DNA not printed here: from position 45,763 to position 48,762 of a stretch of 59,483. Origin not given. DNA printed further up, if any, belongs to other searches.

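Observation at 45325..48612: Cytoplasmic orphan operon: 899-aa protein with a methyltransferase-like remnant plus a 192-aa partner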

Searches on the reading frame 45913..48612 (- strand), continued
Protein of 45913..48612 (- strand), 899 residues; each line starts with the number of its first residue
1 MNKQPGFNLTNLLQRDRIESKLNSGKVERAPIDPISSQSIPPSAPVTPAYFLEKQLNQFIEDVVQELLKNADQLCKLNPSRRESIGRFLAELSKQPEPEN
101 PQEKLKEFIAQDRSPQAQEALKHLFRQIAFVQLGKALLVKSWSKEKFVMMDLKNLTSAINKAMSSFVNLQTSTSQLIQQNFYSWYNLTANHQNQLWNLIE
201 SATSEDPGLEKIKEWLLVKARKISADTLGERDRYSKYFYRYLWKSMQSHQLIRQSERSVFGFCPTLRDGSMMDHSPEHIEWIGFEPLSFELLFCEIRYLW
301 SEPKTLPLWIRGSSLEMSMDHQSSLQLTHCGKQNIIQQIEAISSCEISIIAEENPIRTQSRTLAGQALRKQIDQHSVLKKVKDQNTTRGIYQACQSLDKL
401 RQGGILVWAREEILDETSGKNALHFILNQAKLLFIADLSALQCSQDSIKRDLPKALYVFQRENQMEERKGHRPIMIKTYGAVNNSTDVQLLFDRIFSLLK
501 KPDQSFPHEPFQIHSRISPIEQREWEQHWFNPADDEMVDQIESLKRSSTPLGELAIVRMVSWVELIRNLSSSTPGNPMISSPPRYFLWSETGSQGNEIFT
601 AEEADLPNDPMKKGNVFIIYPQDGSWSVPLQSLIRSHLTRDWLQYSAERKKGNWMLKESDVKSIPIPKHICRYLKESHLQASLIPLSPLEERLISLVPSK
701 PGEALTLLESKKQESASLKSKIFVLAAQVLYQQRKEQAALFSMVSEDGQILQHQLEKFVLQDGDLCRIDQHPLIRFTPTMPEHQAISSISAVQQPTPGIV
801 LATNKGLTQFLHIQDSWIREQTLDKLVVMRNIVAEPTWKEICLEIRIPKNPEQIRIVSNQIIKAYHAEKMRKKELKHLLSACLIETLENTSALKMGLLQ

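Call 29: fold_search(model_id=the predicted structure, library=pdb)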
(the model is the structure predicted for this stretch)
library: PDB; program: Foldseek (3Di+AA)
matches with E <= 10: 1329; with E <= 0.001: 68
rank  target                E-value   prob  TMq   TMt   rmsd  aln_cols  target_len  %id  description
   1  7eew_A                5.8e-11  1.00  0.31  0.43  20.6       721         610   13  Crystal structure of the intact MTase from Vibrio vulnificus YJ016 in complex with the DNA-mimicking Ocr protein and t (released 2022-03-23)
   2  7qw7_A                3.9e-10  1.00  0.27  0.41  13.4       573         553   12  Adenine-specific DNA methyltransferase M.BseCI complexed with AdoHcy and cognate fully methylated DNA duplex (released 2023-01-25)
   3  7qw8_B                4.5e-10  1.00  0.29  0.44   9.2       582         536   12  Adenine-specific DNA methyltransferase M.BseCI (released 2023-01-25)
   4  8cxy_C                8.0e-10  1.00  0.24  0.36  13.6       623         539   12  CamA Adenine Methyltransferase Complexed to Cognate Substrate DNA and Inhibitor N6-(2-Phenethyl)adenosine (Compound 8) (released 2023-01-11)
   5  7rfk_A                9.3e-10  1.00  0.24  0.36  13.8       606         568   12  CamA Adenine Methyltransferase Complexed to Cognate Substrate DNA and Inhibitor Sinefungin (released 2021-09-15)
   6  8cxt_A                9.7e-10  1.00  0.26  0.39  12.8       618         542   12  CamA Adenine Methyltransferase Complexed to Cognate Substrate DNA and Inhibitor N6-benzyladenosine (Compound 1) (released 2023-01-11)
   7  8cxw_B                9.7e-10  1.00  0.25  0.38  13.3       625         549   12  CamA Adenine Methyltransferase Complexed to Cognate Substrate DNA and Inhibitor piclidenoson (Compound 4) (released 2023-01-11)
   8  7lnj_B                1.0e-09  1.00  0.26  0.38  12.9       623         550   12  CamA Adenine Methyltransferase Complexed to Cognate Substrate DNA (released 2021-05-19)
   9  8cxw_A                1.2e-09  1.00  0.26  0.39  13.0       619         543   12  CamA Adenine Methyltransferase Complexed to Cognate Substrate DNA and Inhibitor piclidenoson (Compound 4) (released 2023-01-11)
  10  8cy2_A                1.4e-09  1.00  0.24  0.37  13.3       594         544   11  CamA Adenine Methyltransferase Complexed to Cognate Substrate DNA and Inhibitor APNEA (Compound 9) (released 2023-01-11)
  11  8fs1_C                1.4e-09  1.00  0.25  0.38  13.3       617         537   12  CamA Adenine Methyltransferase Complexed to Cognate Substrate DNA and Inhibitor 11a (YD905) (released 2023-05-10)
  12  7rfn_C                1.5e-09  1.00  0.24  0.37  13.4       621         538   12  CamA Adenine Methyltransferase Complexed to Cognate Substrate DNA and Inhibitor SGC8158 (released 2021-09-15)
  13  8vpg_A                1.6e-09  1.00  0.25  0.37  11.7       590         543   11  CamA Adenine Methyltransferase Complexed to Cognate Substrate DNA and Containing Quinoline-based SGI-1027 Analog 455 (released 2024-09-25)
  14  8cxs_A                1.9e-09  1.00  0.24  0.37  13.3       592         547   12  CamA Adenine Methyltransferase Complexed to Cognate Substrate DNA and Inhibitor MTA (released 2023-01-11)
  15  7lni_A                1.9e-09  1.00  0.25  0.36  12.5       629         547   12  SeMet CamA Adenine Methyltransferase Complexed to Cognate Substrate DNA (released 2021-05-19)
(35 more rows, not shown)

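Call 38: find_related_loci(query=A1, collection=genome_contigs, flank=6000)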
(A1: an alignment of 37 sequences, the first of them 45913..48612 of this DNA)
Query A1 (899 aa) in genome_contigs; peptide patterns used: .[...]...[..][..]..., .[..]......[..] (x = any residue, [..] = any of these).
93 stretches matched a pattern; 36 encode a relative of the query (tblastn E <= 1e-3); 36 distinct loci.
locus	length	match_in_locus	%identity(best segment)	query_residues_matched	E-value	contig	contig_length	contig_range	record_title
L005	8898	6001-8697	71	1-899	0e+0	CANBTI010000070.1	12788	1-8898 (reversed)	MAG: Bdellovibrionales bacterium isolate JR-MC-C-240519-135 genome assembly, contig: JR-MC-C-240519-C4807, whole genome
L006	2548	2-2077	71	209-899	0e+0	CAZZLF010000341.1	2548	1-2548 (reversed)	MAG TPA_asm: uncultured Bdellovibrio sp. isolate SRP124364_co1_342 genome assembly, contig: NODE_56660_length_2548_cov_4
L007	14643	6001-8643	51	6-899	0e+0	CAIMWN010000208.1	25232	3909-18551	MAG: Oligoflexia bacterium isolate AM-2014_bin-1399 genome assembly, contig: bin-1399:208/337, whole genome shotgun sequ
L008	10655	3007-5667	51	7-899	0e+0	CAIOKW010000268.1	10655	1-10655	MAG: Oligoflexia bacterium isolate Umea_bin-07902 genome assembly, contig: bin-07902:268/351, whole genome shotgun seque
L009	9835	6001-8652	50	13-899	0e+0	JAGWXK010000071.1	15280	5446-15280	MAG: Bdellovibrionales bacterium isolate REEB465 contig-150_7121, whole genome shotgun sequence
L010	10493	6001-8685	51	6-899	0e+0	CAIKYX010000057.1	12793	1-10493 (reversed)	MAG: Oligoflexia bacterium isolate VK_bin-3925 genome assembly, contig: bin-3925:057/278, whole genome shotgun sequence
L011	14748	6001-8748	49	7-899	0e+0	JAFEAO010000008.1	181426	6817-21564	MAG: Bdellovibrionales bacterium isolate SZAS-1 PROT-KAN-3__8__length-181426, whole genome shotgun sequence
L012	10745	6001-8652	50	13-899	0e+0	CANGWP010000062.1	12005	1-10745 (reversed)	MAG: Bdellovibrionales bacterium isolate RE-15aug16-115 genome assembly, contig: RE-15aug16-C8203, whole genome shotgun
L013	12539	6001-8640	49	7-899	0e+0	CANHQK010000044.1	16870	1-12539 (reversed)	MAG: Bdellovibrionales bacterium isolate RE-26jul17-3 genome assembly, contig: RE-26jul17-C4904, whole genome shotgun se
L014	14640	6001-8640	49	7-899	0e+0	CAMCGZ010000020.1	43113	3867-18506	MAG: Bdellovibrio sp. ZAP7 isolate MsE-30jul19-120 genome assembly, contig: MsE-30jul19-C1072, whole genome shotgun sequ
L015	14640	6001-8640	48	7-899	0e+0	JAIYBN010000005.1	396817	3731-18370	MAG: Proteobacteria bacterium isolate E1_MAG_00048 pond_E1_MAG_00048_000000000001, whole genome shotgun sequence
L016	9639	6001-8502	50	56-899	0e+0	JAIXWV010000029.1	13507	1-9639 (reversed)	MAG: Proteobacteria bacterium isolate D4_MAG_00031 pond_D4_MAG_00031_000000000014, whole genome shotgun sequence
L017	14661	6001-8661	49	7-899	0e+0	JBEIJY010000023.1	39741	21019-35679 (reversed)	MAG: Bdellovibrionales bacterium isolate Sample-103-S77-bin-69 Sample_103_S77-bin_69-k141_501340, whole genome shotgun s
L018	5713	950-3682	47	6-899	0e+0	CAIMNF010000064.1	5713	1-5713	MAG: Oligoflexia bacterium isolate AlinenLipids_bin-3717 genome assembly, contig: bin-3717:064/615, whole genome shotgun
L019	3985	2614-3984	80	1-459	0e+0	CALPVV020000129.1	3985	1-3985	MAG: Nitrosovibrio sp. Nv4 isolate HRS-ES2-bin-178 genome assembly, contig: HRSG-E12-C22849, whole genome shotgun sequen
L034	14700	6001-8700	27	3-883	8e-95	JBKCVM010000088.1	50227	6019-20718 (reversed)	MAG: Oligoflexia bacterium isolate samp_2047_semibin_544 samp_2047_3046018, whole genome shotgun sequence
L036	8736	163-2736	27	44-880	8e-91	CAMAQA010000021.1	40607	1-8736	MAG: Bacteriovorax stolpii isolate AE-24oct19-148 genome assembly, contig: AE-24oct19-C1023, whole genome shotgun sequen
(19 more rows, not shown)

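Call 41: fold_search(model_id=the predicted structure, library=viral)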
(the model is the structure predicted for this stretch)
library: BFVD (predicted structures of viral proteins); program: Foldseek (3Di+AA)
matches with E <= 10: 607; with E <= 0.001: 27
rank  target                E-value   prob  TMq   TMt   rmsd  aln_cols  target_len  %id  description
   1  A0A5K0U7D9            2.9e-16  1.00  0.30  0.28  23.0      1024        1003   10  site-specific DNA-methyltransferase (adenine-specific) [Yasminevirus sp. GU-2018]
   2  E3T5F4                2.6e-13  1.00  0.29  0.31  21.6       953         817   11  site-specific DNA-methyltransferase (adenine-specific) [Cafeteria roenbergensis virus (strain BV-PW1)]
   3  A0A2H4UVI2            3.5e-13  1.00  0.28  0.28  19.2      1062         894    9  site-specific DNA-methyltransferase (adenine-specific) [Bodo saltans virus]
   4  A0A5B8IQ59            5.0e-13  1.00  0.29  0.29  21.1      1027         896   11  Type I restriction modification DNA specificity domain protein [Mimiviridae sp. ChoanoV1]
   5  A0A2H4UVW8            7.7e-13  1.00  0.28  0.26  25.8      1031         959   10  site-specific DNA-methyltransferase (adenine-specific) [Bodo saltans virus]
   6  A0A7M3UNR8            1.7e-12  1.00  0.28  0.29  21.9       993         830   10  site-specific DNA-methyltransferase (adenine-specific) [Pyramimonas orientalis virus]
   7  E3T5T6                1.3e-11  1.00  0.27  0.26  22.9      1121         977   10  Putative type I restriction modification enzyme, M and S domains [Cafeteria roenbergensis virus (strain BV-PW1)]
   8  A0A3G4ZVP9            2.3e-09  1.00  0.27  0.30  23.5       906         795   10  site-specific DNA-methyltransferase (adenine-specific) [Dasosvirus sp.]
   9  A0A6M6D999            2.5e-09  1.00  0.28  0.39  15.7       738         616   12  (no name in the UniProt tables at hand)
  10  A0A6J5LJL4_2          4.8e-07  1.00  0.18  0.13  29.9       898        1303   11  LT_GEWL domain containing protein [uncultured Caudovirales phage]
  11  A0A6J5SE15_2          8.5e-07  1.00  0.19  0.13   9.8       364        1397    9  Helicase/UvrB, N-terminal [uncultured Caudovirales phage]
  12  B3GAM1                1.3e-06  1.00  0.19  0.33  12.1       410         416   13  AMDV3_7 [uncultured virus]
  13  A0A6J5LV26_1          1.6e-06  1.00  0.20  0.19  19.9       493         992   12  DEXDc domain containing protein [uncultured Caudovirales phage]
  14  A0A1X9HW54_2          5.3e-05  1.00  0.17  0.12  19.6       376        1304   11  (no name in the UniProt tables at hand)
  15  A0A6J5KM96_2          5.3e-05  0.99  0.18  0.11  32.0       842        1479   11  AdoMet_MTases domain containing protein [uncultured Caudovirales phage]
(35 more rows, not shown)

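Call 46: list_cluster_members(proteins=[P0183, P0191, P0209, P0216, P0188, P0192, P0225, P0081, P0105, P0134])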
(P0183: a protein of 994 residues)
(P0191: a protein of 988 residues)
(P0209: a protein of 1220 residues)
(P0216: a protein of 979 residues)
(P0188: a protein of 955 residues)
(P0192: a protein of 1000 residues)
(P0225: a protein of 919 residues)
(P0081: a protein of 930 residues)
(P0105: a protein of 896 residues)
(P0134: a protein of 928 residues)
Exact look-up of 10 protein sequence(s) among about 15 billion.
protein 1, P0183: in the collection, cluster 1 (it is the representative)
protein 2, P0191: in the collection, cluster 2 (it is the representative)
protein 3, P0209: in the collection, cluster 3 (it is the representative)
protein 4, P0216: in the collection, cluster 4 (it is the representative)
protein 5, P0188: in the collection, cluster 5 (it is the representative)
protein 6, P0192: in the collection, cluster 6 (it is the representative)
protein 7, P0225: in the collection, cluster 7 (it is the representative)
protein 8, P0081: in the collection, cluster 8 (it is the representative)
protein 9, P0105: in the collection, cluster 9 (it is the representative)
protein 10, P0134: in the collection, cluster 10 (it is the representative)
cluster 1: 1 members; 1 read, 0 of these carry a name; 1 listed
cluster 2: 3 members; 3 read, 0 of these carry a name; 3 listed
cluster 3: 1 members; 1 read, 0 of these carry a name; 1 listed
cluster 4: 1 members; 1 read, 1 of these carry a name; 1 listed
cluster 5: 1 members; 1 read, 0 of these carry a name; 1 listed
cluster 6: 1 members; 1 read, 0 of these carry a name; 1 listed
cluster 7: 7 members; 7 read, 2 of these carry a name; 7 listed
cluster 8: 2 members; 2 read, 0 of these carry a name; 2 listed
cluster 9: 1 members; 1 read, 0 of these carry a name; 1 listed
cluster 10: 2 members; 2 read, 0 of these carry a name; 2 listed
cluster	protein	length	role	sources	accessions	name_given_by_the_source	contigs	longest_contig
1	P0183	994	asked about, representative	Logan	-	-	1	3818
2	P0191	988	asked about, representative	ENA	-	-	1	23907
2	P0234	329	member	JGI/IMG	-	-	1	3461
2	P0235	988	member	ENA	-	-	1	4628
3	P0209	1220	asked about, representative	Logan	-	-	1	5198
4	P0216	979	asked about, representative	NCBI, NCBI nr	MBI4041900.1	MAG: hypothetical protein HY391_00325 [Deltaproteobacteria bacterium] | hypothetical protein [Deltaproteobacteria bacterium]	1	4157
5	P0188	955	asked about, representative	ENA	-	-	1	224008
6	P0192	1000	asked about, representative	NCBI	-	-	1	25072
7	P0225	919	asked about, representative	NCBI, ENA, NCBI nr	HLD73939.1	MAG TPA: hypothetical protein VJB34_03460 [Bdellovibrionota bacterium] | hypothetical protein [Bdellovibrionota bacterium]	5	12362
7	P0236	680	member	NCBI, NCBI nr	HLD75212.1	MAG TPA: hypothetical protein VJB34_09980, partial [Bdellovibrionota bacterium] | hypothetical protein [Bdellovibrionota bacterium]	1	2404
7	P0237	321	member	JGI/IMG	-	-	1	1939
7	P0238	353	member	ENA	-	-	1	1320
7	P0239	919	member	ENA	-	-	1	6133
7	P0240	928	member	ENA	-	-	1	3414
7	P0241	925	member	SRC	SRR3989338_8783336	-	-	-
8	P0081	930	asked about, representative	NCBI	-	-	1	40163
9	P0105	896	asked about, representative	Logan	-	-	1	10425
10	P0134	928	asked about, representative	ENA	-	-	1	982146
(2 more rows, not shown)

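Call 47: search_protein_families(library=pfam, proteins=[L034:8735-10678:-, L034:10642-11394:-, L003:8430-10199:+, L001:14616-15350:+, L001:15334-18600:-], max_evalue=0.1)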
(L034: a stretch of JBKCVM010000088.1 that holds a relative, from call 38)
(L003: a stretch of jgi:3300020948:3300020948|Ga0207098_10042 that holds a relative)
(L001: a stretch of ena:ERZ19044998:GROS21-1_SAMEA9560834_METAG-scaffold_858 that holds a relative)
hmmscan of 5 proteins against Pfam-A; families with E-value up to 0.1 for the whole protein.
L034:8735-10678:- (647 aa): 1 family
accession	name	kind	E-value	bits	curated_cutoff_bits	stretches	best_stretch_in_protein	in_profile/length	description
PF04187.18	Cofac_haem_bdg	-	3.6e-20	73.3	27.7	1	72-191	3-110/213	Haem-binding uptake, Tiki superfamily, ChaN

L034:10642-11394:- (250 aa): 0 families

L003:8430-10199:+ (589 aa): 1 family
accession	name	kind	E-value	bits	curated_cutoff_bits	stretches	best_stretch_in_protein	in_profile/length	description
PF04187.18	Cofac_haem_bdg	-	1.5e-20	74.6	27.7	1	68-184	2-107/213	Haem-binding uptake, Tiki superfamily, ChaN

L001:14616-15350:+ (244 aa): 1 family
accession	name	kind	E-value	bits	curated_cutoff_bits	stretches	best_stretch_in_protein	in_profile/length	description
PF13505.12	OMP_b-brl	-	0.00094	19.8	28.7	1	3-216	4-175/175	Outer membrane protein beta-barrel domain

L001:15334-18600:- (1088 aa): 3 families
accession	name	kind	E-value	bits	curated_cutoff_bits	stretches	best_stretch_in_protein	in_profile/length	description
PF25390.1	WD40_RLD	-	3e-215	714.8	150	6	698-982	33-338/363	RCC1-like domain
PF00415.24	RCC1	-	1e-139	455.5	21.7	19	866-911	2-50/50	Regulator of chromosome condensation (RCC1) repeat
PF13540.12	RCC1_2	-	2.1e-70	231.4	22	14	419-440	9-30/30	Regulator of chromosome condensation (RCC1) repeat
